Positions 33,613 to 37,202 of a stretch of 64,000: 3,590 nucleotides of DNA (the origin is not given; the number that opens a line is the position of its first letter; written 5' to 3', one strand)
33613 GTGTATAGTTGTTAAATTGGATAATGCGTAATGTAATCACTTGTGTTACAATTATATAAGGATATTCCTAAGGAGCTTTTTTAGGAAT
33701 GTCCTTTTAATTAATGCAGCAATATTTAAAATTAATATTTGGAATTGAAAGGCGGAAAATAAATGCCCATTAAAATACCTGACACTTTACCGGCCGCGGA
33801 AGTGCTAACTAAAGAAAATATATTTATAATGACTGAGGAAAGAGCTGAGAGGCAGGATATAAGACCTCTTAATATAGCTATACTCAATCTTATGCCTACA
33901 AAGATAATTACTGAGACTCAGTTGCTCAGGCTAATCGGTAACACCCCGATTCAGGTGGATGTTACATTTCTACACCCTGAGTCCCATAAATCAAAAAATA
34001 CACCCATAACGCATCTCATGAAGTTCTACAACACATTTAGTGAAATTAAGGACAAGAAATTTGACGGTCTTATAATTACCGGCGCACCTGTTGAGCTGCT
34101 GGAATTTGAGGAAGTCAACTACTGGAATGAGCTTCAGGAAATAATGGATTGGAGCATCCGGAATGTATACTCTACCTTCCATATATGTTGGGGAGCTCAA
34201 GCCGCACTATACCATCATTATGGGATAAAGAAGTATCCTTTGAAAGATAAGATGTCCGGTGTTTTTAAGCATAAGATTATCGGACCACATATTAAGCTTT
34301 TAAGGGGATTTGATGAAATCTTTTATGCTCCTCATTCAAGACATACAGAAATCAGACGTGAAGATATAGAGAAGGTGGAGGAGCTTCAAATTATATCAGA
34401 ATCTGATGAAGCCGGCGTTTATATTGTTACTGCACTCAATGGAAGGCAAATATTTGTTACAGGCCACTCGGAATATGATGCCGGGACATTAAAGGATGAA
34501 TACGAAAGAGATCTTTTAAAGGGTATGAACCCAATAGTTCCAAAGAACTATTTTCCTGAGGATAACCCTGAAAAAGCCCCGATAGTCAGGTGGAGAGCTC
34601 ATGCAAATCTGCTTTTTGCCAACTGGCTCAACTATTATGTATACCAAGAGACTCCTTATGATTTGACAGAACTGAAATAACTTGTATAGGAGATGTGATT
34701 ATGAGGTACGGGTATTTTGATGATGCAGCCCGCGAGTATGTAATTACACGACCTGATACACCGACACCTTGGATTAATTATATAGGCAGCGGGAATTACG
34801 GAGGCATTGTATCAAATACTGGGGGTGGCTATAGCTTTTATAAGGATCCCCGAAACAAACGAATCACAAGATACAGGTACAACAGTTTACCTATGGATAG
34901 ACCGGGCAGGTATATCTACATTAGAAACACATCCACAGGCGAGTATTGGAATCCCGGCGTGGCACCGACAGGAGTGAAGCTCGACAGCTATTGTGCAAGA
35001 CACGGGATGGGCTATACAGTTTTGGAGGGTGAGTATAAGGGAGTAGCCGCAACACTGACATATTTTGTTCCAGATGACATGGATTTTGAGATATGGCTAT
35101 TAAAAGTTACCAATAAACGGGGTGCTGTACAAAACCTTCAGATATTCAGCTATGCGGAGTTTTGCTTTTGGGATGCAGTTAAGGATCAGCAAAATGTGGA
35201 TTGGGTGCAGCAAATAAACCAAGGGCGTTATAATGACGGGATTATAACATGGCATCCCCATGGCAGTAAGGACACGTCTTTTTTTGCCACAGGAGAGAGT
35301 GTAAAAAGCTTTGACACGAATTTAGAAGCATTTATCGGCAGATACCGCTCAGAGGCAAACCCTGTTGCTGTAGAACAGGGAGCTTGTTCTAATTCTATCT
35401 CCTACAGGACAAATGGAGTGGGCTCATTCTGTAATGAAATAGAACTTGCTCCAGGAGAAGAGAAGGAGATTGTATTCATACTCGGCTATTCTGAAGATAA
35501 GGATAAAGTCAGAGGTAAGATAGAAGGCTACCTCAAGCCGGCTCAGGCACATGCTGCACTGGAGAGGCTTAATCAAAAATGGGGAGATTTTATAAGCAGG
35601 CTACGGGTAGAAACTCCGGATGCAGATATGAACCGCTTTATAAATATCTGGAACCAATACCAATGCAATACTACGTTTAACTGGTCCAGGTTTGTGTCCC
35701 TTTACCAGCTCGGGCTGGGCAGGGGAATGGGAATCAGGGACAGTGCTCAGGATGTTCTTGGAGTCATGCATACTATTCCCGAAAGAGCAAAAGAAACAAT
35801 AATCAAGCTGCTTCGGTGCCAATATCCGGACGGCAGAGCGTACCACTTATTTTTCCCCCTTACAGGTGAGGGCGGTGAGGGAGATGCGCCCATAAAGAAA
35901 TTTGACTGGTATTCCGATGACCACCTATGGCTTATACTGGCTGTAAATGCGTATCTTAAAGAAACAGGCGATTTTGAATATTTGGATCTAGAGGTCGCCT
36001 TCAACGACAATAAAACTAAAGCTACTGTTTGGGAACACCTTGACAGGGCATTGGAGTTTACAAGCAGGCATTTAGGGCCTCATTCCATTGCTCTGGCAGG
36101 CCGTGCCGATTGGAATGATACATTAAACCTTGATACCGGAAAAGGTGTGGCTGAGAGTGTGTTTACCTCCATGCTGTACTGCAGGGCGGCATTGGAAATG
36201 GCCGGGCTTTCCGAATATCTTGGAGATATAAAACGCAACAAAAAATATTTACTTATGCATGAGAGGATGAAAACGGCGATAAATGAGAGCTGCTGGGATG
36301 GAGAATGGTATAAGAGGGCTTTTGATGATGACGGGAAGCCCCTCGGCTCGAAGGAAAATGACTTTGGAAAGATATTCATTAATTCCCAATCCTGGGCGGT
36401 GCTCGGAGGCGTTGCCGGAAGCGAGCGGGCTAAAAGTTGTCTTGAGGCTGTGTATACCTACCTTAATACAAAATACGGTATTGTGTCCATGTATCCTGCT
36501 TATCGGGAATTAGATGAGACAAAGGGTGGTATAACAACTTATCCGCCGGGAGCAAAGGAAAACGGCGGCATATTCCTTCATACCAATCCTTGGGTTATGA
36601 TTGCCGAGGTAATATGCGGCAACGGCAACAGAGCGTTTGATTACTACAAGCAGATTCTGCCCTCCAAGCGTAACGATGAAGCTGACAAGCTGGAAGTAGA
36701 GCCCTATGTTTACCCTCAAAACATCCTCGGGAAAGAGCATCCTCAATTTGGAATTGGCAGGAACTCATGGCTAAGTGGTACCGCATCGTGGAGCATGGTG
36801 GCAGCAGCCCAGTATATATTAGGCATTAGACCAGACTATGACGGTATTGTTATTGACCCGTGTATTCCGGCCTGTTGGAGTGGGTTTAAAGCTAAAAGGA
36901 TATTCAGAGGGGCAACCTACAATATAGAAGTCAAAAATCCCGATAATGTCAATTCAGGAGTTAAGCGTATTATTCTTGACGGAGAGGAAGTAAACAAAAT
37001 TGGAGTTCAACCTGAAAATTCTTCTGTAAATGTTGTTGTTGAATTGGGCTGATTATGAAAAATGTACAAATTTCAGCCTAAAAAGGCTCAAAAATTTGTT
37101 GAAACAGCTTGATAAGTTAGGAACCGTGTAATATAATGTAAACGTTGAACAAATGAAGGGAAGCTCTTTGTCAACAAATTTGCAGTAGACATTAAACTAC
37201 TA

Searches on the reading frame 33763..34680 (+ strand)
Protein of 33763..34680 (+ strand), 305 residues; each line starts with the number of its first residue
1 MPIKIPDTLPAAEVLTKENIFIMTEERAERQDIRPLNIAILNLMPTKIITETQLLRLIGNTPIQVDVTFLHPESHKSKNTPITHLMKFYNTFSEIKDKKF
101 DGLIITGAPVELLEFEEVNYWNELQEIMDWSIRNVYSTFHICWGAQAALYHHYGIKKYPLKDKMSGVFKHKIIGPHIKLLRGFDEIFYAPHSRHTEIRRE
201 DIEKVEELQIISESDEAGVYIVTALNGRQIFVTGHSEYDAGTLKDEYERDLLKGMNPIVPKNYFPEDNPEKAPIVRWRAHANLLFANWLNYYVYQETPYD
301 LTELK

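Call 32: search_protein_families(library=pfam, proteins=[window:33763-34680:+], max_evalue=0.0001)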
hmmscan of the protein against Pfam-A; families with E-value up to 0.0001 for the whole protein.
window:33763-34680:+ (305 aa): 1 family
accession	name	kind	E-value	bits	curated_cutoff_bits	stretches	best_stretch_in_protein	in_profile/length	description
PF04204.22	HTS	-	5.7e-145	482.4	27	1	2-299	1-298/298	Homoserine O-succinyltransferase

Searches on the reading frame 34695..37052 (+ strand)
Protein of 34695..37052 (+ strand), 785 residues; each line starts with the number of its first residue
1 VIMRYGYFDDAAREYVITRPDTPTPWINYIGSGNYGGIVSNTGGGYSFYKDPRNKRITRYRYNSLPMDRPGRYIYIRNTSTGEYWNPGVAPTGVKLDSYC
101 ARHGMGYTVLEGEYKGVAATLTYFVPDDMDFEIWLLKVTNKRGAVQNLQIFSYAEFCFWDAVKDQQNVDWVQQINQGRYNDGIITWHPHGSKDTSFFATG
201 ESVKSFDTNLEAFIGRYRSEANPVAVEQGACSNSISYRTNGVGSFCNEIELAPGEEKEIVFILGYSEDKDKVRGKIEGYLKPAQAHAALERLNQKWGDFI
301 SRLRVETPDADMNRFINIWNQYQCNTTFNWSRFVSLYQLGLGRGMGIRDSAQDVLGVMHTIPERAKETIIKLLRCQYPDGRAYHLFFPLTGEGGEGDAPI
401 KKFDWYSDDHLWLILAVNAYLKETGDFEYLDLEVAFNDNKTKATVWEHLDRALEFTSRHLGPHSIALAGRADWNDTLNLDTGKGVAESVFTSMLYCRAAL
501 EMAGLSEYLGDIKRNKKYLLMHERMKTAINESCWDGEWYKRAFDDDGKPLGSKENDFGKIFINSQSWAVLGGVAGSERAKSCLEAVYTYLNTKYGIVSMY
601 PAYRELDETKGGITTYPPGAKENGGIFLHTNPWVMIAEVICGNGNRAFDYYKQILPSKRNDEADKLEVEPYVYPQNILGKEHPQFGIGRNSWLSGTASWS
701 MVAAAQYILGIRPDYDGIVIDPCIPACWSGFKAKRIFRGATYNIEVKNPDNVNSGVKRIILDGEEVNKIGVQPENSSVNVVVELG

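Call 32: search_protein_families(library=pfam, proteins=[window:34695-37052:+], max_evalue=0.0001)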
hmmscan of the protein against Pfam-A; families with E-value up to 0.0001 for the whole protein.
window:34695-37052:+ (785 aa): 2 families
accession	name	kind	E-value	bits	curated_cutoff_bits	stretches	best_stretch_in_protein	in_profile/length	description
PF17167.11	Glyco_hydro_94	-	2e-142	475.3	27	1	296-710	2-420/420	Glycosyl hydrolase 94 superfamily, catalytic domain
PF06165.18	GH94_b-supersand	-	3.7e-81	272.7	23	1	23-264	1-251/251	Glycosyl hydrolase 94, supersandwich domain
